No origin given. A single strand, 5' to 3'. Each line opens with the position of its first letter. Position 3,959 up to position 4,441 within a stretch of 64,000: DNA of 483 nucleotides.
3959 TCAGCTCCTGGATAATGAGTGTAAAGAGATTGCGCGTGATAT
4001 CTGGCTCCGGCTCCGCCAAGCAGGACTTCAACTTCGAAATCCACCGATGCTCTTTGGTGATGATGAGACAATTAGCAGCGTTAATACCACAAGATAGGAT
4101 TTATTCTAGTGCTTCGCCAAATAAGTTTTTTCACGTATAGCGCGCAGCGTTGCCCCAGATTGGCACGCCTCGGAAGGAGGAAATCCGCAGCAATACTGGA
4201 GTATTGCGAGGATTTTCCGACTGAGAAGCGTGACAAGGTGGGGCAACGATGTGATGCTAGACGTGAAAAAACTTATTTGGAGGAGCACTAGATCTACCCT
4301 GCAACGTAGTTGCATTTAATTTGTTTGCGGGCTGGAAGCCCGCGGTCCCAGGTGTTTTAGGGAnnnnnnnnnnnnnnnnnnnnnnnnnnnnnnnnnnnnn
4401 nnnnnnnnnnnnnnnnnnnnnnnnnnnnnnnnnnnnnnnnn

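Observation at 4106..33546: Near-identical inverted copies of a 187-bp TIR element (MITE C) 29 kb apart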

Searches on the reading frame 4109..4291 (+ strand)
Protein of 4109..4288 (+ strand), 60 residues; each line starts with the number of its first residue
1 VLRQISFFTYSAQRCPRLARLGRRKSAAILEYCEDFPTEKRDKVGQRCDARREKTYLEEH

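Call 33: find_homologous_proteins(query=window:4109-4288:+, max_evalue=10)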
Query window:4109-4288:+ (60 aa): 2 proteins with E <= 10 among 2 candidates.
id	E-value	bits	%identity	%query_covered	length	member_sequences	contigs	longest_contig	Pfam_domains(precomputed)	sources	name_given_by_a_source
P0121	5.8e-32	125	97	100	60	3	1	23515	-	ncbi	-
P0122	2.2e-31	123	100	97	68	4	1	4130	-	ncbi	-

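Call 34: list_cluster_members(proteins=[P0121, P0122])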
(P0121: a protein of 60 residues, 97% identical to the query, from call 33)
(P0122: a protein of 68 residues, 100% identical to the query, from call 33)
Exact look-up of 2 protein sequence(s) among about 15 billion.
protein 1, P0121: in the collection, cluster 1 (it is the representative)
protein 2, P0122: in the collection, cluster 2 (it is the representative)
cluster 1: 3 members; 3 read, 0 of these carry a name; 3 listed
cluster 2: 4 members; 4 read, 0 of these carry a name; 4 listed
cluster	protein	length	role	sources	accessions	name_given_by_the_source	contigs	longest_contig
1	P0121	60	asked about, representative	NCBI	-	-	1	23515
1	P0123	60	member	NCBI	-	-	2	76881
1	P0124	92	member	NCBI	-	-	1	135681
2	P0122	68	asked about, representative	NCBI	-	-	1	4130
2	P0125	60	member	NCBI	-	-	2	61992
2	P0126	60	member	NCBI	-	-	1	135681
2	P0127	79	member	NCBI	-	-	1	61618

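Call 35: find_encoding_contigs(protein=P0121, flank=10000, max_places=10)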
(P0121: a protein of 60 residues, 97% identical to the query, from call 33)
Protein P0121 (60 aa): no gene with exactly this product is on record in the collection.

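Call 36: find_encoding_contigs(protein=P0122, flank=10000, max_places=10)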
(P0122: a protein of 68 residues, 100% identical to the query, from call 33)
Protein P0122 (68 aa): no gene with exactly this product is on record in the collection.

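Call 45: search_protein_representatives(protein=window:4109-4288:+)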
Query: 60 residues. Proteins with E-value up to 0.001 (for the whole library): 5; up to 1e-10: 1; up to 1e-30: 1. The best 5 are listed.
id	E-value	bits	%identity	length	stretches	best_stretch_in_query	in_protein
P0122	7.1e-32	123.1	100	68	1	2-59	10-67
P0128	6.4e-09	51.3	65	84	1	5-50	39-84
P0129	2.3e-05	40.2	49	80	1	2-60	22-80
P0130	4.4e-05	39.3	49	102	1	2-60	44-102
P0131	1.7e-04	37.4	49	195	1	2-60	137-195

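Call 47: find_encoding_contigs(protein=P0128, flank=10000, max_places=10)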
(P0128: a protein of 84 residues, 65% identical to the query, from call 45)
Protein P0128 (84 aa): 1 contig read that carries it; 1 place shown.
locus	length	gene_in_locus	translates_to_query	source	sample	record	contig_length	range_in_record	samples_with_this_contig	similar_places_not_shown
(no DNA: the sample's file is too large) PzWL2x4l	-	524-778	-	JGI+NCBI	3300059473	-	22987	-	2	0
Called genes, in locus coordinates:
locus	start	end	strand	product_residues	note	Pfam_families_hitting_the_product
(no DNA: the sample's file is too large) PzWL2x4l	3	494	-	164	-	?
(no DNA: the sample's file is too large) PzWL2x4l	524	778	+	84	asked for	-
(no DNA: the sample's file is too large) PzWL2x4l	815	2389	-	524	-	PF03772:Competence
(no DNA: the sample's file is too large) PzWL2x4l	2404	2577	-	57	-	-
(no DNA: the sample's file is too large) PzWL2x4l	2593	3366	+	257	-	PF01435:Peptidase_M48, PF10463:Peptidase_U49 (weak)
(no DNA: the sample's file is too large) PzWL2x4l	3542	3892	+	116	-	-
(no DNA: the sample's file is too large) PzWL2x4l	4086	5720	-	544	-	-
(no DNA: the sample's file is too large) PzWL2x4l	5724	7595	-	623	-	PF07691:PA14, PF07624:PSD2 (faint)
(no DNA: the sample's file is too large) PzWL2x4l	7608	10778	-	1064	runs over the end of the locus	PF00034:Cytochrom_C (faint), PF13442:Cytochrome_CBB3 (weak), PF00354:Pentaxin (weak), PF13385:Laminin_G_3, PF22544:HYDIN_VesB_CFA65-like_Ig (weak)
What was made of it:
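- Tried and rejected: DNA for the diverged relative P0128 is not available because the sample file is too large (call 47).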

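Call 48: find_encoding_contigs(protein=P0131, flank=10000, max_places=10)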
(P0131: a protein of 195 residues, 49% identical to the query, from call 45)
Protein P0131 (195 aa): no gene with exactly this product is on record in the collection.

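Call 50: find_homologous_proteins(query=A2, max_evalue=10)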
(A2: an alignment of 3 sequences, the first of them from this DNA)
Query A2 (3 sequences) (60 aa, profile of the alignment): 5 proteins with E <= 10 among 8 candidates.
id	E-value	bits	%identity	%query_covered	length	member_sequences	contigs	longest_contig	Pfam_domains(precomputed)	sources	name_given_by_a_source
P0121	5.2e-33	130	95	100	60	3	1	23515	-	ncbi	-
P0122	7.4e-33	130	100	97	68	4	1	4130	-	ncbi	-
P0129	2.8e-31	125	50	100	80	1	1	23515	-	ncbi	-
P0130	5.4e-31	124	50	100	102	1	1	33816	-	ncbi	-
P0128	7.6e-24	101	67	75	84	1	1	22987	-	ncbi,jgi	jgi:hypothetical protein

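Call 51: search_protein_families(library=pfam, proteins=[P0131], max_evalue=0.01)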
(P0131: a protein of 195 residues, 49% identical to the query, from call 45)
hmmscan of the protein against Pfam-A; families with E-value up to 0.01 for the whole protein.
P0131 (195 aa): 1 family
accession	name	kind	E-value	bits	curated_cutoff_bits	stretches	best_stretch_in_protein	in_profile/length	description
PF13454.12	NAD_binding_9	-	1.4e-20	74.3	21.8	1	3-114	34-154/155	FAD-NAD(P)-binding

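Call 69: find_encoding_contigs(protein=P0132, flank=10000, max_places=10)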
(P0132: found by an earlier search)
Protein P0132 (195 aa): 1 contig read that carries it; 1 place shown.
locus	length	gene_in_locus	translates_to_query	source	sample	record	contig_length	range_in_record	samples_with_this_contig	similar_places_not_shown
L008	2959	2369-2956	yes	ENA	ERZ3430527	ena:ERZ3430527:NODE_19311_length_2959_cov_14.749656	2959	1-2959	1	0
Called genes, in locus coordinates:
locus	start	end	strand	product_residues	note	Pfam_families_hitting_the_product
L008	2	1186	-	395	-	?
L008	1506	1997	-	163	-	PF08843:AbiEii, PF09970:DUF2204 (faint), PF19502:DUF6036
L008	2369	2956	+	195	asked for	PF13454:NAD_binding_9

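Call 71: search_protein_families(library=pfam, proteins=[L008:2-1186:-, L008:1506-1997:-], max_evalue=1)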
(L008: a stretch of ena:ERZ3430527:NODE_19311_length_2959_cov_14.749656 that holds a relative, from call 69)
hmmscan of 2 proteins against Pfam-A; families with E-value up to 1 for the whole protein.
L008:2-1186:- (395 aa): 2 families
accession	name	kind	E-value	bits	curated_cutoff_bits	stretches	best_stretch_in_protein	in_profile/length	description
PF02417.20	Chromate_transp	-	8.8e-75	250.7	28.6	2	18-182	2-166/166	Chromate transporter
PF04306.18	DUF456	-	0.0059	17.3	29.4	1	314-392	46-125/139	Protein of unknown function (DUF456)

L008:1506-1997:- (163 aa): 4 families
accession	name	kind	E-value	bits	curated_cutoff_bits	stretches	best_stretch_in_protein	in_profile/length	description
PF19502.5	DUF6036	-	1.5e-10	41.6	23.6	1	12-154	16-116/164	Nucleotidyltransferase of unknown function (DUF6036)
PF08843.17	AbiEii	-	7.3e-09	36.3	22.5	1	14-156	11-168/238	Nucleotidyl transferase AbiEii toxin, Type IV TA system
PF09970.15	DUF2204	-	5.5e-08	33.1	20.3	2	116-159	104-147/181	Nucleotidyl transferase of unknown function (DUF2204)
PF10706.15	Aminoglyc_resit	-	0.0068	17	21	1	5-45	3-45/149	Aminoglycoside-2''-adenylyltransferase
